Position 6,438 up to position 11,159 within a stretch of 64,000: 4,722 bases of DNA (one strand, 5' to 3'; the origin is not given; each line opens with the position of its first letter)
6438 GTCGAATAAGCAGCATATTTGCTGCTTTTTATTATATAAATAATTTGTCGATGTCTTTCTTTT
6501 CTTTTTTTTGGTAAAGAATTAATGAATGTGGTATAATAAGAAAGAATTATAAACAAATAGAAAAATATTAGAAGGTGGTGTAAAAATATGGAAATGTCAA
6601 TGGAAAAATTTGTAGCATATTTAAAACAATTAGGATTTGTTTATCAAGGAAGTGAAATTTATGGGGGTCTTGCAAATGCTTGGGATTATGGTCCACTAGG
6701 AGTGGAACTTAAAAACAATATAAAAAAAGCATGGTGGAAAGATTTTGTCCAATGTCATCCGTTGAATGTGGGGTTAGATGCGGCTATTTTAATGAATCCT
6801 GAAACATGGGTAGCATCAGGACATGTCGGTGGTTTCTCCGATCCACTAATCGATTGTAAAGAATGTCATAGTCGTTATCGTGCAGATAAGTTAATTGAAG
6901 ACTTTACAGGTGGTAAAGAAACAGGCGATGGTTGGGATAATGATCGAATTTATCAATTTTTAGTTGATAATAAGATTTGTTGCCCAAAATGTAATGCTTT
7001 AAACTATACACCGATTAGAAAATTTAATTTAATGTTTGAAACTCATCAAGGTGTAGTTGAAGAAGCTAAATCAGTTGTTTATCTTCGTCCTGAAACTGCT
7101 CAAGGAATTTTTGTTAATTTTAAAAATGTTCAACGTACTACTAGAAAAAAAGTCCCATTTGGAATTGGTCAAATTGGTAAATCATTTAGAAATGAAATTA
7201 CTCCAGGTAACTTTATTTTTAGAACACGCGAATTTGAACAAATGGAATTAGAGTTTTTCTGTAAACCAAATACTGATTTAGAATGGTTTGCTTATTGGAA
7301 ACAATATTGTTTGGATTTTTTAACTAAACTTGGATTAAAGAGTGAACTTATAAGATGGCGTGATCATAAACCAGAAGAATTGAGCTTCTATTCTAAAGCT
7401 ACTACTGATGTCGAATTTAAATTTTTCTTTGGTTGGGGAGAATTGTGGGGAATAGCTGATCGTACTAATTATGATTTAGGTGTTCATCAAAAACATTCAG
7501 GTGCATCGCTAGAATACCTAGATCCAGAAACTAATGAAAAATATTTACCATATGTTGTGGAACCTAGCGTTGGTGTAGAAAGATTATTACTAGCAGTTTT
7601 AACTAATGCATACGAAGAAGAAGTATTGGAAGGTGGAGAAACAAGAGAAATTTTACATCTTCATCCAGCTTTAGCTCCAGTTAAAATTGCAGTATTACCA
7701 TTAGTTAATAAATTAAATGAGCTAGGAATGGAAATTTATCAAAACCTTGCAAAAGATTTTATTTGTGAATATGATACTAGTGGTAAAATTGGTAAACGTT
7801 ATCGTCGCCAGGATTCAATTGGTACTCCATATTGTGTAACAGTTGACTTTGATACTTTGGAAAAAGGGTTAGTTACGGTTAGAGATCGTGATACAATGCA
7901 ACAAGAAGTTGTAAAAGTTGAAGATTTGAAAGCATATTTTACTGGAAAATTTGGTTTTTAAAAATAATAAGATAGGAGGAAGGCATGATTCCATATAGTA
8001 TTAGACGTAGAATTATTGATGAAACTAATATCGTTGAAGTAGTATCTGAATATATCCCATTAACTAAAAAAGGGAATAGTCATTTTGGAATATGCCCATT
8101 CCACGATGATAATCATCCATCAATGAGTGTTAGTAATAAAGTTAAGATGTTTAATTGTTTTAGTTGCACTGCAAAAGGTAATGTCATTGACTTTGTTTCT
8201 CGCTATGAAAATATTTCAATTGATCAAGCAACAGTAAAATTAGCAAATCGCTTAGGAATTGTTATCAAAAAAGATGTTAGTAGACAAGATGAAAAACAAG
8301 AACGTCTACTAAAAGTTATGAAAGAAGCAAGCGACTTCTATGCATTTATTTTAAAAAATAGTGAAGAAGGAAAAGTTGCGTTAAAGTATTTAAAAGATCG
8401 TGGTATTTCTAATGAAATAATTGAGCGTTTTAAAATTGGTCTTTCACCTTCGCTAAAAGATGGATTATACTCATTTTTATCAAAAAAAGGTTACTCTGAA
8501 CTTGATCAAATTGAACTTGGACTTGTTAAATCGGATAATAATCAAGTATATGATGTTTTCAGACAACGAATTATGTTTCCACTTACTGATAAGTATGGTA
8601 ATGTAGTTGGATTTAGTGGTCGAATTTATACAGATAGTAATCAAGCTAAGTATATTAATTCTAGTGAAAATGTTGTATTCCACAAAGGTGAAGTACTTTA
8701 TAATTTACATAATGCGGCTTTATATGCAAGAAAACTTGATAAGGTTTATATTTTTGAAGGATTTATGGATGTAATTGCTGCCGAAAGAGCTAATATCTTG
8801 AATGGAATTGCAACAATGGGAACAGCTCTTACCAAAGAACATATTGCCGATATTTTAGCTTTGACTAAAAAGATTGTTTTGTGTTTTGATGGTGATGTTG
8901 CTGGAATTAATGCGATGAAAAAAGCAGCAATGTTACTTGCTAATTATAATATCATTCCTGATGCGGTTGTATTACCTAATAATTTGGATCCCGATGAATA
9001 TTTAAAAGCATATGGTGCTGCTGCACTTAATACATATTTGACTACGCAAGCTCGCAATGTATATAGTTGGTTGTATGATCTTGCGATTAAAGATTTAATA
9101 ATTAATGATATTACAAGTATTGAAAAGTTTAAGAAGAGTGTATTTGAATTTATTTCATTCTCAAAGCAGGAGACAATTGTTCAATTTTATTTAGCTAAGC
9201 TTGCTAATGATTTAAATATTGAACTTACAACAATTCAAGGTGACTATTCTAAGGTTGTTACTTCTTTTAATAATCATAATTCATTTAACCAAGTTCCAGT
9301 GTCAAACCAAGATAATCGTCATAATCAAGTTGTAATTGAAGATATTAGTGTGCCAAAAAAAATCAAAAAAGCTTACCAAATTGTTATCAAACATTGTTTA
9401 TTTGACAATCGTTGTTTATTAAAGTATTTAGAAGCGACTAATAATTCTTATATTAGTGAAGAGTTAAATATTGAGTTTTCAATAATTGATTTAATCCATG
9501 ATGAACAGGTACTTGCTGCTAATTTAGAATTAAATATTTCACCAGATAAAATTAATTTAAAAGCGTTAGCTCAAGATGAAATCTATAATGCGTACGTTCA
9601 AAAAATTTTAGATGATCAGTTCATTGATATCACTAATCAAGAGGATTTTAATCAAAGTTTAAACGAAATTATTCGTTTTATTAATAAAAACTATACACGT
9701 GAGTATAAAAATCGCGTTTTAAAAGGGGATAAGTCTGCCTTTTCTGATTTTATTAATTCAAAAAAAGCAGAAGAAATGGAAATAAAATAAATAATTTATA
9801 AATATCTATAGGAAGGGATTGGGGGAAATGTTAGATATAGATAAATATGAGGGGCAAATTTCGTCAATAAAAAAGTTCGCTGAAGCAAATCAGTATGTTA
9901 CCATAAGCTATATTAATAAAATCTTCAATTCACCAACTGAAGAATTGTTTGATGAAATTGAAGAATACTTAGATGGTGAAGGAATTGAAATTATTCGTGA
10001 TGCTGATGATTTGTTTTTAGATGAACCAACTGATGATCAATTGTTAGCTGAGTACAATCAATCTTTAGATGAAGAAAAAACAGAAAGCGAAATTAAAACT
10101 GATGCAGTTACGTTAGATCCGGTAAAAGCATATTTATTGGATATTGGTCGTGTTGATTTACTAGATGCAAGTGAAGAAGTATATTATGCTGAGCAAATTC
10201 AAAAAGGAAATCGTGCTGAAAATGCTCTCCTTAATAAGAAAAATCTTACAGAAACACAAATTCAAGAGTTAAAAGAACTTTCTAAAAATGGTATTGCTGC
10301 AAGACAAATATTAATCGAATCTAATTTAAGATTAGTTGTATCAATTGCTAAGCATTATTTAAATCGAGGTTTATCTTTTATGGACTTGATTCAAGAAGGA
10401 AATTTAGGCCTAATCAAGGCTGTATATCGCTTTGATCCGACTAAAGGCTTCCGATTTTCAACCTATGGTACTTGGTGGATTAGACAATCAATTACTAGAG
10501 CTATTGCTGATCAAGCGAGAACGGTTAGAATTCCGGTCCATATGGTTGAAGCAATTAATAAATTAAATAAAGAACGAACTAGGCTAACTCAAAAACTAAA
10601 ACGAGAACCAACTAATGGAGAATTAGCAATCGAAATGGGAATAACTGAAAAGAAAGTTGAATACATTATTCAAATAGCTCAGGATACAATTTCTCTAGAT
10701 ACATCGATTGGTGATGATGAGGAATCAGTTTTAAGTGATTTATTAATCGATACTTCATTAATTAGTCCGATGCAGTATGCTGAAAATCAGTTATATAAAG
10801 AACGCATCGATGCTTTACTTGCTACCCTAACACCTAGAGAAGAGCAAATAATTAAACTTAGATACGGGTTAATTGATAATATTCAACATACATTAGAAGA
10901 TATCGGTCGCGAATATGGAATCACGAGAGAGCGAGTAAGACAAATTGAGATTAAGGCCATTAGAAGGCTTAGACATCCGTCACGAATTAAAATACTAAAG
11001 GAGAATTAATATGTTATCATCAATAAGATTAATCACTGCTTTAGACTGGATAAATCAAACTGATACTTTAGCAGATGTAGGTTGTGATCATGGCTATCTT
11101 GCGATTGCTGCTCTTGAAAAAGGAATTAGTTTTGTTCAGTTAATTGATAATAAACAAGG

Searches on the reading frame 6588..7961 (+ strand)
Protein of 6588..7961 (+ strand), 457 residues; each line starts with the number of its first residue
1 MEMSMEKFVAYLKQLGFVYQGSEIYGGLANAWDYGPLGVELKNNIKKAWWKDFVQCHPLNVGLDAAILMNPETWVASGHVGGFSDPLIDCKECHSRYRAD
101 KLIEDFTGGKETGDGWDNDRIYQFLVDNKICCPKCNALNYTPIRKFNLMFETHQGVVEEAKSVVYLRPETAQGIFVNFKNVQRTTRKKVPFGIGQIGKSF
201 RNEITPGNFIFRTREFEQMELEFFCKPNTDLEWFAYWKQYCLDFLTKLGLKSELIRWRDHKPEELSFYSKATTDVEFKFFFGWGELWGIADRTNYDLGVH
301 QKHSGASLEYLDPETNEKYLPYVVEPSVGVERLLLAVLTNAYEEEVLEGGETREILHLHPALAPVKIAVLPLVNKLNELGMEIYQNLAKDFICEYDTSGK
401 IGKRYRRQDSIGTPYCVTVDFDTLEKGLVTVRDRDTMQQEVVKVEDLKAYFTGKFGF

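Call 6: search_protein_families(library=ncbifam, proteins=[window:6588-7961:+], max_evalue=1e-8)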
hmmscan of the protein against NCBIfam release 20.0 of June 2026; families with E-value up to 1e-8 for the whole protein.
window:6588-7961:+ (457 aa): 8 families
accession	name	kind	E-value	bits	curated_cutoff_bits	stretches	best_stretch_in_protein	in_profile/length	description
NF003211.1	PRK04173.1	equivalog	4.5e-202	671.9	312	1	5-450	1-453/454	glycine--tRNA ligase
TIGR00389.1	glyS_dimeric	equivalog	1.1e-163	545.9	243.3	3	4-245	2-239/565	glycine--tRNA ligase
NF011484.0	PRK14894.1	equivalog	2.6e-126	421.9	1050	3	130-347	105-338/539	glycine--tRNA ligase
NF003068.0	PRK03991.1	equivalog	3.3e-14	52.2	484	1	308-449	447-586/613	threonine--tRNA ligase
TIGR00418.1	thrS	equivalog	3.7e-11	42.6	383.65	0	308-447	428-557/565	threonine--tRNA ligase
NF008979.1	PRK12325.1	exception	6.9e-10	38.4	550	0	328-450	317-435/437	proline--tRNA ligase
NF006625.0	PRK09194.1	equivalog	7e-10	38.4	558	0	328-449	440-556/559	proline--tRNA ligase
TIGR00442.1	hisS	equivalog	4.7e-09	35.7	286.75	0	361-443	321-405/406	histidine--tRNA ligase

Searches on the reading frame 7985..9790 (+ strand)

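Call 6: search_protein_families(library=ncbifam, proteins=[window:7985-9790:+], max_evalue=1e-8)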
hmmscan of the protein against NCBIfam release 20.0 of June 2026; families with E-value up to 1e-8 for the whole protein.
window:7985-9790:+ (601 aa): 1 family
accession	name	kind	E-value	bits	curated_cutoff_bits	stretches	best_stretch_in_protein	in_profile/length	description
TIGR01391.1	dnaG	equivalog_domain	5.3e-122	407.6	283.6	1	1-409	1-413/414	DNA primase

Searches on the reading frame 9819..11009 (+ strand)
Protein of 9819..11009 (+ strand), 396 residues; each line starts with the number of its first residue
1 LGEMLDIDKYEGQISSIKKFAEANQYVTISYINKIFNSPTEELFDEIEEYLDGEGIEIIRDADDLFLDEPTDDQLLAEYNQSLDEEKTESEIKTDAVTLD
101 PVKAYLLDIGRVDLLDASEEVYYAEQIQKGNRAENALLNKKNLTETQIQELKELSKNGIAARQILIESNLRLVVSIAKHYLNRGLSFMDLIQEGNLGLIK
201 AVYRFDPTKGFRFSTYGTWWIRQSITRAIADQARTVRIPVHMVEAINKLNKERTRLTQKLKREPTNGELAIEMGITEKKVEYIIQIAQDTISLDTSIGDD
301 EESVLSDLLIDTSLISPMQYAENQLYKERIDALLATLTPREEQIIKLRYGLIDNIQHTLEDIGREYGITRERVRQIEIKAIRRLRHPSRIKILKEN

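Call 6: search_protein_families(library=ncbifam, proteins=[window:9819-11009:+], max_evalue=1e-8)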
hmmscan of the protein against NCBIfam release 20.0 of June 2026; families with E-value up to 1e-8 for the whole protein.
window:9819-11009:+ (396 aa): 41 families (the best 25 are shown)
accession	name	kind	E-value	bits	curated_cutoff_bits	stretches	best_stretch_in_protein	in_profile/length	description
NF004208.0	PRK05658.1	equivalog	7.4e-120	401.8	555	2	157-395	389-627/631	RNA polymerase sigma factor RpoD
NF004561.0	PRK05901.1-3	equivalog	3.7e-112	376.2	582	1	79-394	217-533/537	RNA polymerase sigma factor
NF006666.0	PRK09210.1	equivalog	1.7e-111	373.1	572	2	147-395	119-367/370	RNA polymerase sigma factor RpoD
NF004560.0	PRK05901.1-1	equivalog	2.7e-105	353.4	711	1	82-395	191-513/516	RNA polymerase sigma factor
NF005920.0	PRK07921.1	subfamily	4.8e-104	347.9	464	1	80-394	10-324/328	RNA polymerase sigma factor SigB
TIGR02393.1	RpoD_Cterm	equivalog_domain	1.8e-103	345.2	354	1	161-395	1-235/238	RNA polymerase sigma factor RpoD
TIGR02997.1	Sig70-cyanoRpoD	subfamily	1.8e-97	326.2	384.5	1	100-385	1-298/298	RNA polymerase sigma factor, RpoD/SigA family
NF005643.0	PRK07406.1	equivalog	4.5e-97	325.6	500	1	72-395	59-394/397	RNA polymerase sigma factor RpoD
NF041931.2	MzaA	equivalog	9.2e-92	309.1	800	1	142-394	457-711/726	MZA anti-phage system associated sigma-70 family RNA polymerase sigma factor MzaA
NF004565.0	PRK05901.2-3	equivalog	4e-89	299.7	484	1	50-395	180-497/501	RNA polymerase sigma factor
NF004562.0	PRK05901.1-4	equivalog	6.6e-87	292.3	779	1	158-394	314-550/571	RNA polymerase sigma factor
TIGR02394.1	rpoS_proteo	equivalog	9.9e-87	291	378.7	1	149-387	34-273/285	RNA polymerase sigma factor RpoS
NF005785.0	PRK07598.1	equivalog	1.5e-86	290.8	554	1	143-391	158-405/415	RNA polymerase sigma factor SigC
NF004207.0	PRK05657.1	equivalog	1.7e-86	290.6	394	1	153-386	81-315/329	RNA polymerase sigma factor RpoS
NF004566.0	PRK05901.2-4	equivalog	6.3e-85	286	531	1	39-394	90-440/448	RNA polymerase sigma factor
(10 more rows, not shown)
